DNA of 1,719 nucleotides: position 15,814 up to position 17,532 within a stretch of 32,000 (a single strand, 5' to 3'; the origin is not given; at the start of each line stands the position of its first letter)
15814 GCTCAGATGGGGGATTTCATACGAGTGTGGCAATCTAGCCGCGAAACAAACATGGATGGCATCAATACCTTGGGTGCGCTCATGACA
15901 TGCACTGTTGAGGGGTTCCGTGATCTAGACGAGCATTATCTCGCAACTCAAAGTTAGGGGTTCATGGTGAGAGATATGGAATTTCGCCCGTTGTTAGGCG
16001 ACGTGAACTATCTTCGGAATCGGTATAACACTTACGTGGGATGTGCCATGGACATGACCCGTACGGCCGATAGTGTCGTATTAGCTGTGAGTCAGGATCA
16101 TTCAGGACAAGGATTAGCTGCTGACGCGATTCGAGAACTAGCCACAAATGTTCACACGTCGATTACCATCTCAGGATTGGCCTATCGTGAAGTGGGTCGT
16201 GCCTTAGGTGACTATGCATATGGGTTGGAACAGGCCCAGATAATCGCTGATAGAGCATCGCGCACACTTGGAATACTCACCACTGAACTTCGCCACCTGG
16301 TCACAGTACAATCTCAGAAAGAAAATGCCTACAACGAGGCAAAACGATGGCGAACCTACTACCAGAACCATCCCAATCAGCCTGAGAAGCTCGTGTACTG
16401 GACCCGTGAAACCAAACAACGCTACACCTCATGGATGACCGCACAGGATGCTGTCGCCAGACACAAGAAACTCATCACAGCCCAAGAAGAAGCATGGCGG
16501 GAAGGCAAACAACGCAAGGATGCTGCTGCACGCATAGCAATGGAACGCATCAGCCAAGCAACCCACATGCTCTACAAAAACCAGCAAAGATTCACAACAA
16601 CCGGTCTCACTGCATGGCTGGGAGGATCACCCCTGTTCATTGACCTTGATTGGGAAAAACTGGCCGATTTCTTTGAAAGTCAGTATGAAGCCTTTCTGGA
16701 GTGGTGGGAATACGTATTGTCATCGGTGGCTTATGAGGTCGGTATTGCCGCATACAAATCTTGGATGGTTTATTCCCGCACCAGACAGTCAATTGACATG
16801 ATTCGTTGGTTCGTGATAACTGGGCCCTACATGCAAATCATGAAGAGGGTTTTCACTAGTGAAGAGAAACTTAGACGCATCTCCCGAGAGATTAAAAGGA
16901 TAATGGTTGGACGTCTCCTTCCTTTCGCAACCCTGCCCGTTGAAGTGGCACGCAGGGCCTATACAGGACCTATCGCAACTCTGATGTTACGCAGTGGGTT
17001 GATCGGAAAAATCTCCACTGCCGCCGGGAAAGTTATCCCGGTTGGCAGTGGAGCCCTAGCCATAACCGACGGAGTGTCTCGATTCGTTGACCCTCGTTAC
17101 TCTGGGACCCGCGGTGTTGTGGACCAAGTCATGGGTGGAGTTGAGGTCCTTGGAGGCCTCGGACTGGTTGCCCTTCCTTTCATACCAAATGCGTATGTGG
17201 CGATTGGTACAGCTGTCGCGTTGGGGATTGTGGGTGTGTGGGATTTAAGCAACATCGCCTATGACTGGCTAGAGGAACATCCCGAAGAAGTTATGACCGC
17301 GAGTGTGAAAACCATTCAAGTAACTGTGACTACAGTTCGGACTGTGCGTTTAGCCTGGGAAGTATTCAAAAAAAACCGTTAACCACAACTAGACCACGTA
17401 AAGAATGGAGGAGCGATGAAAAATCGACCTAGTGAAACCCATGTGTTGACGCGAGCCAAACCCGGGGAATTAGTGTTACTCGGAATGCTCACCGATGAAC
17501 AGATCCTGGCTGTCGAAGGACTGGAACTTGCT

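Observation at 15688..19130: Orphan four-gene cassette resembling a type-VII-secretion effector / chaperone / immunity module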

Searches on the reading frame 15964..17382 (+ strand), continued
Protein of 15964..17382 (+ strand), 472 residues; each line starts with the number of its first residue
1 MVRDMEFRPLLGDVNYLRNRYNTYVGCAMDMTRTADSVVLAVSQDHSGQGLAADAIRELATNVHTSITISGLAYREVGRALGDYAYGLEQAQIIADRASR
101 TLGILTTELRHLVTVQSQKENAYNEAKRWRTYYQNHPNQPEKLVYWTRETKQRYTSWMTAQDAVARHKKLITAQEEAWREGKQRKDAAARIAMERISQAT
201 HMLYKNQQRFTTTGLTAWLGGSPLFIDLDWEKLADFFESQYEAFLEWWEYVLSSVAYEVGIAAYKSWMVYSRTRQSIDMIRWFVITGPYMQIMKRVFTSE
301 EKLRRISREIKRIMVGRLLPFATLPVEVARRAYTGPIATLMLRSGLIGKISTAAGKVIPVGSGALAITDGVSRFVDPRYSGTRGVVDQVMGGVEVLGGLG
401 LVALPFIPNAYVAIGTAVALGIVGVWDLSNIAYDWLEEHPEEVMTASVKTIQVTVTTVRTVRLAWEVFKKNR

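Call 89: search_protein_families(library=pfam, proteins=[L019:4694-5008:+, L020:602-934:+, L021:249-536:+, L019:6521-7129:+, L019:7126-7761:+, L019:7763-8542:+, L021:2678-3415:+], max_evalue=1)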
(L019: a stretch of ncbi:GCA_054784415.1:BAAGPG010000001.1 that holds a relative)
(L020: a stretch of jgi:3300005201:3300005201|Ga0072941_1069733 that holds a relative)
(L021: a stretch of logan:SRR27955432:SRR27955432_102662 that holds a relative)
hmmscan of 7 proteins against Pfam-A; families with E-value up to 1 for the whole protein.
L019:4694-5008:+ (104 aa): 8 families
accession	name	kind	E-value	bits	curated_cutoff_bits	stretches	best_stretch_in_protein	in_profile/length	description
PF07464.16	ApoLp-III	-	0.018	15.6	36.3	1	16-101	33-117/146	Apolipophorin-III precursor (apoLp-III)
PF20667.3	Sec10_N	-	0.05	14.2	27.4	0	60-96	35-71/118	Exocyst complex component Sec10, N-terminal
PF25034.1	Spectrin_SYNE1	-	0.052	13.6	35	1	22-86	40-104/188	Nesprin-1, spectrin repeats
PF23349.2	BBS7_hp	-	0.065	13.8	27.8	1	6-78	33-104/114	BBS7 hairpin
PF04728.18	LPP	-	0.073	13.9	29.1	0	64-100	4-40/53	Lipoprotein leucine-zipper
PF18595.6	Nuf2_DHR10-like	-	0.081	13.4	28.4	0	6-44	30-68/117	Nuf2, DHR10-like domain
PF16290.10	DUF4936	-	0.12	13.4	28.8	0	58-97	4-42/91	Domain of unknown function (DUF4936)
PF16043.11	DUF4795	-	0.12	12.1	34.8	1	59-101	80-122/208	Domain of unknown function (DUF4795)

L020:602-934:+ (110 aa): 4 families
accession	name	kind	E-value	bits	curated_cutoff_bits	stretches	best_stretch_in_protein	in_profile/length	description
PF19840.4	DUF6317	-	0.00017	22.7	27.4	1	3-86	3-86/100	Family of unknown function (DUF6317)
PF06013.18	WXG100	-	0.0016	19.1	27.3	1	6-85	3-85/86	Proteins of 100 residues with WXG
PF11464.13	Rbsn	-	0.088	12.9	26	1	9-27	22-40/42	Rabenosyn Rab binding domain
PF06595.17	BDV_P24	-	0.12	12.7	27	1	32-83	62-113/202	Borna disease virus P24 protein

L021:249-536:+ (95 aa): 4 families
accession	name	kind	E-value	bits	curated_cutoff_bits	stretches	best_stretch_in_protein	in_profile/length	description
PF05639.16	Pup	-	0.056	14.8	27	1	56-82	31-57/69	Pup-like protein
PF23005.1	DUF7032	-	0.077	13.2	27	1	45-64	15-34/115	Domain of unknown function (DUF7032)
PF19531.4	DUF6058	-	0.21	12.2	25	1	9-30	88-109/126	Family of unknown function (DUF6058)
PF10372.14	CdaS_N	-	0.27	11.8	27.2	0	59-92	11-44/69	Diadenylate cyclase CdaS, N-terminal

L019:6521-7129:+ (202 aa): 0 families

L019:7126-7761:+ (211 aa): 0 families

L019:7763-8542:+ (259 aa): 0 families

L021:2678-3415:+ (245 aa): 1 family
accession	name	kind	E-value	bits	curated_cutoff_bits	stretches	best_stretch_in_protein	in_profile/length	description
PF13191.12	AAA_16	-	0.057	14.4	32.6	1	85-187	103-153/167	AAA ATPase domain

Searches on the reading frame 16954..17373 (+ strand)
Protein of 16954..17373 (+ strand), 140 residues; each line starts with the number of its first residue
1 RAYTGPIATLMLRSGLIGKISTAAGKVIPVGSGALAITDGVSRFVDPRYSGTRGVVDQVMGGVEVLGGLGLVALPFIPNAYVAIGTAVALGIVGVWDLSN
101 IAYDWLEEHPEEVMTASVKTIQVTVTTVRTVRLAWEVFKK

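Call 56: find_related_loci(query=A4, collection=genome_contigs, flank=10000)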
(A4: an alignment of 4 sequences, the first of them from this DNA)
Query A4 (140 aa) in genome_contigs; peptide patterns used: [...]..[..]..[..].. (x = any residue, [..] = any of these).
51 stretches matched a pattern; 7 encode a relative of the query (tblastn E <= 1e-3); 7 distinct loci.
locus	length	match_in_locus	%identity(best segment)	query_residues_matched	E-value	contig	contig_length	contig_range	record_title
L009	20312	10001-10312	37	5-104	1e-9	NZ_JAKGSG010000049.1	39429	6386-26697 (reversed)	Antribacter soli strain KLBMP 9083 Scaffold11_4, whole genome shotgun sequence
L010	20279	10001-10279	38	15-104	1e-9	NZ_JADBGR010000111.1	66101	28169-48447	Myceligenerans pegani strain TRM65318 402, whole genome shotgun sequence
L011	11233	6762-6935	40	17-74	2e-9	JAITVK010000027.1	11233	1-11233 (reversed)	MAG: Propionibacteriaceae bacterium isolate TD116_bin43 k119_1570301, whole genome shotgun sequence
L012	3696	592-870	40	15-104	1e-7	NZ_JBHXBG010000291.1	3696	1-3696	Promicromonospora sp. NPDC060271 NPDC060271_T5_F6.ctg-0291, whole genome shotgun sequence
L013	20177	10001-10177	37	15-74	1e-6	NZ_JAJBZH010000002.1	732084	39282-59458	Cellulosimicrobium marinum strain NBRC 110994 contig2, whole genome shotgun sequence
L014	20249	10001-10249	33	24-104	4e-6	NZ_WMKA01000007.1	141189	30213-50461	Cellulosimicrobium composti strain BIT-GX5 Scaffold7, whole genome shotgun sequence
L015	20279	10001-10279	40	15-104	9e-5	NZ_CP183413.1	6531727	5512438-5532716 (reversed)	Promicromonospora sp. NFX87 chromosome, complete genome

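Call 59: search_protein_families(library=pfam, proteins=[L009:135-1859:+, L009:1888-3579:+, L009:3676-4374:+, L009:4494-8975:+, L009:9035-9382:+, L009:9506-10495:+, L009:11845-12621:+, L009:13113-14516:+, L011:707-5242:-, L013:12833-17413:-], max_evalue=0.001)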
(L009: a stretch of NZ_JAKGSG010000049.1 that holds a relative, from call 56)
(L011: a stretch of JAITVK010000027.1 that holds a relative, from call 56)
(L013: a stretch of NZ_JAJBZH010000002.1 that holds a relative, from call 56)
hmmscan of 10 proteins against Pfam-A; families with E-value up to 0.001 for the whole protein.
L009:135-1859:+ (574 aa): 1 family
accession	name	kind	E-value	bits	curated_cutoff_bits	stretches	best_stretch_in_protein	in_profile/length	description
PF00498.31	FHA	-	0.00033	21.5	20.7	1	503-563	12-67/67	FHA domain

L009:1888-3579:+ (563 aa): 3 families
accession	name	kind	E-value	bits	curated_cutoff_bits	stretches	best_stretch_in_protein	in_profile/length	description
PF00069.31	Pkinase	-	2.4e-38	132.5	31.7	1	16-261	1-252/263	Protein kinase domain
PF07714.23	PK_Tyr_Ser-Thr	-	2e-29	103.1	23.1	1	18-260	3-248/258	Protein tyrosine and serine/threonine kinase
PF14531.12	Kinase-like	-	0.0001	22.1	25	1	116-213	147-252/289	Kinase-like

L009:3676-4374:+ (232 aa): 0 families

L009:4494-8975:+ (1493 aa): 12 families
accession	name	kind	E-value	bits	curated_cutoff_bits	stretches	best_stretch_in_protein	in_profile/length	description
PF01580.24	FtsK_SpoIIIE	-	3.8e-56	190.4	24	2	677-853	13-220/221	FtsK/SpoIIIE family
PF16697.10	Yop-YscD_cpl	-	1.3e-15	57.9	33.2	1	111-198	1-91/94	Inner membrane component of T3SS, cytoplasmic domain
PF00498.31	FHA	-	1.4e-11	45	20.7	1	130-191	2-67/67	FHA domain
PF13401.12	AAA_22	-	3.8e-11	43.9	27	1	1026-1121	4-92/130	AAA domain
PF13191.12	AAA_16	-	8.7e-10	39.8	32.6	0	1028-1147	25-147/167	AAA ATPase domain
PF25199.1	nSTAND_NTPase5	-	1.1e-08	35.4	34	0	1030-1116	44-131/145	Novel STAND NTPase 5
PF13481.12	AAA_25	-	5.7e-06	26.5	27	0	1030-1115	36-108/195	AAA domain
PF00004.35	AAA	-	5.2e-05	24.1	21.2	0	1032-1098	3-38/131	ATPase family associated with various cellular activities (AAA)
PF13604.12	AAA_30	-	8.1e-05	22.9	27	0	1312-1390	22-94/191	AAA domain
PF13555.12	AAA_29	-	9.5e-05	22.5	27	0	1022-1044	17-39/61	P-loop containing region of AAA domain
PF00005.33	ABC_tran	-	0.00038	21.5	25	0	1029-1050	13-34/137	ABC transporter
PF05872.18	HerA_C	-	0.00096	18.3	22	0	693-744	12-59/502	Helicase HerA-like C-terminal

L009:9035-9382:+ (115 aa): 2 families
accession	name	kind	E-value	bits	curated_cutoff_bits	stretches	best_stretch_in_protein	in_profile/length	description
PF25547.1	WXG100_2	-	6.8e-06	26.6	27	1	34-108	29-106/150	WXG100 like domain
PF06013.18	WXG100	-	7.4e-05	23.4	27.3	1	32-110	5-84/86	Proteins of 100 residues with WXG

L009:9506-10495:+ (329 aa): 0 families

L009:11845-12621:+ (258 aa): 0 families

L009:13113-14516:+ (467 aa): 6 families
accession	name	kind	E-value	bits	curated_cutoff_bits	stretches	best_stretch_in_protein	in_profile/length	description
PF07992.20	Pyr_redox_2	-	1.5e-12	48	26.1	1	8-168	2-166/291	Pyridine nucleotide-disulphide oxidoreductase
PF00070.33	Pyr_redox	-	1.1e-06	29.4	22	0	146-168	1-23/82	Pyridine nucleotide-disulphide oxidoreductase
PF13450.12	NAD_binding_8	-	4.8e-06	27.2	21.9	1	11-54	1-42/68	NAD(P)-binding Rossmann-like domain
PF01946.23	Thi4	-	0.00014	21.6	26.2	0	9-40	20-50/235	Thi4 family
PF13738.12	Pyr_redox_3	-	0.00033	20.5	30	0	139-166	158-186/305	Pyridine nucleotide-disulphide oxidoreductase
PF13454.12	NAD_binding_9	-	0.00048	20.6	21.8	0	10-42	1-35/155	FAD-NAD(P)-binding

L011:707-5242:- (1511 aa): 16 families
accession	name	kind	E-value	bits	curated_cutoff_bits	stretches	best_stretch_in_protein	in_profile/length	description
PF01580.24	FtsK_SpoIIIE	-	1.2e-56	192.1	24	2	680-855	14-220/221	FtsK/SpoIIIE family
PF16697.10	Yop-YscD_cpl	-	2.1e-14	53.9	33.2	1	118-198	10-92/94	Inner membrane component of T3SS, cytoplasmic domain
PF00498.31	FHA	-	5.7e-13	49.5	20.7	1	127-191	1-62/67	FHA domain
PF13191.12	AAA_16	-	9.1e-09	36.5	32.6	0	701-820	21-142/167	AAA ATPase domain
PF13401.12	AAA_22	-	1.3e-08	35.6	27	0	1043-1161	4-96/130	AAA domain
PF13555.12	AAA_29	-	5e-08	33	27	0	697-730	16-48/61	P-loop containing region of AAA domain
PF05729.18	NACHT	-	1e-06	29.2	26.7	0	708-741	4-38/167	NACHT domain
PF25199.1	nSTAND_NTPase5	-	2.6e-06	27.8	34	0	1048-1068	45-65/145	Novel STAND NTPase 5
PF01935.23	DUF87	-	5.4e-06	27.1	23.2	0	1034-1067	11-46/220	Helicase HerA, central domain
PF20703.3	nSTAND1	-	2.7e-05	24.4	27.1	0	705-823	34-128/379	Novel STAND NTPase 1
PF13245.12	AAA_19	-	4e-05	24.2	25.1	0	1322-1372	11-61/134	AAA domain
PF05872.18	HerA_C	-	6.6e-05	22.2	22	0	800-888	248-337/502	Helicase HerA-like C-terminal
PF00005.33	ABC_tran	-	0.0001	23.4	25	0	1043-1086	10-51/137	ABC transporter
PF06414.18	Zeta_toxin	-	0.00013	21.9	22.3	0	1324-1353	18-47/199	Zeta toxin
PF13604.12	AAA_30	-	0.00055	20.2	27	0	1322-1360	18-54/191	AAA domain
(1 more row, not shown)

L013:12833-17413:- (1526 aa): 4 families
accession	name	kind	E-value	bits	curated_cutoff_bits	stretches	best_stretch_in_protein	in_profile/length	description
PF01261.30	AP_endonuc_2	-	9.2e-32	111.1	31.1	2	1196-1413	2-234/249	Xylose isomerase-like TIM barrel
PF07995.17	GSDH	-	2.5e-22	80.1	25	1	69-374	3-223/332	Glucose / Sorbosone dehydrogenase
PF18911.6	PKD_4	-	4.3e-10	40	27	1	569-637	10-74/85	PKD domain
PF00801.26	PKD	-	4.9e-06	26.9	23.5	1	575-637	13-71/80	PKD domain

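Call 89: search_protein_families(library=pfam, proteins=[L011:5446-5778:+, L009:11295-11513:+, L009:3676-4374:+], max_evalue=1)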
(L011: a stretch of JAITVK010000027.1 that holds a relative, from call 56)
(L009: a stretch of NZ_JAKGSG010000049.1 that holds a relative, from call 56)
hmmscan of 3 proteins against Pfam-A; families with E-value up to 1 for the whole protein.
L011:5446-5778:+ (110 aa): 1 family
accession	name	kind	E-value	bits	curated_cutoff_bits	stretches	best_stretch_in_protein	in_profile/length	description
PF09388.15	SpoOE-like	-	0.21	12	23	1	8-23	22-37/42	Spo0E like sporulation regulatory protein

L009:11295-11513:+ (72 aa): 2 families
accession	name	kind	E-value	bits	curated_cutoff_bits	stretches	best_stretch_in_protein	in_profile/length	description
PF03596.19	Cad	-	0.01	16.2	26.2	1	14-44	37-69/192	Cadmium resistance transporter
PF06781.17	CrgA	-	0.23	12.1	24.8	1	1-21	63-83/89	Cell division protein CrgA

L009:3676-4374:+ (232 aa): 0 families
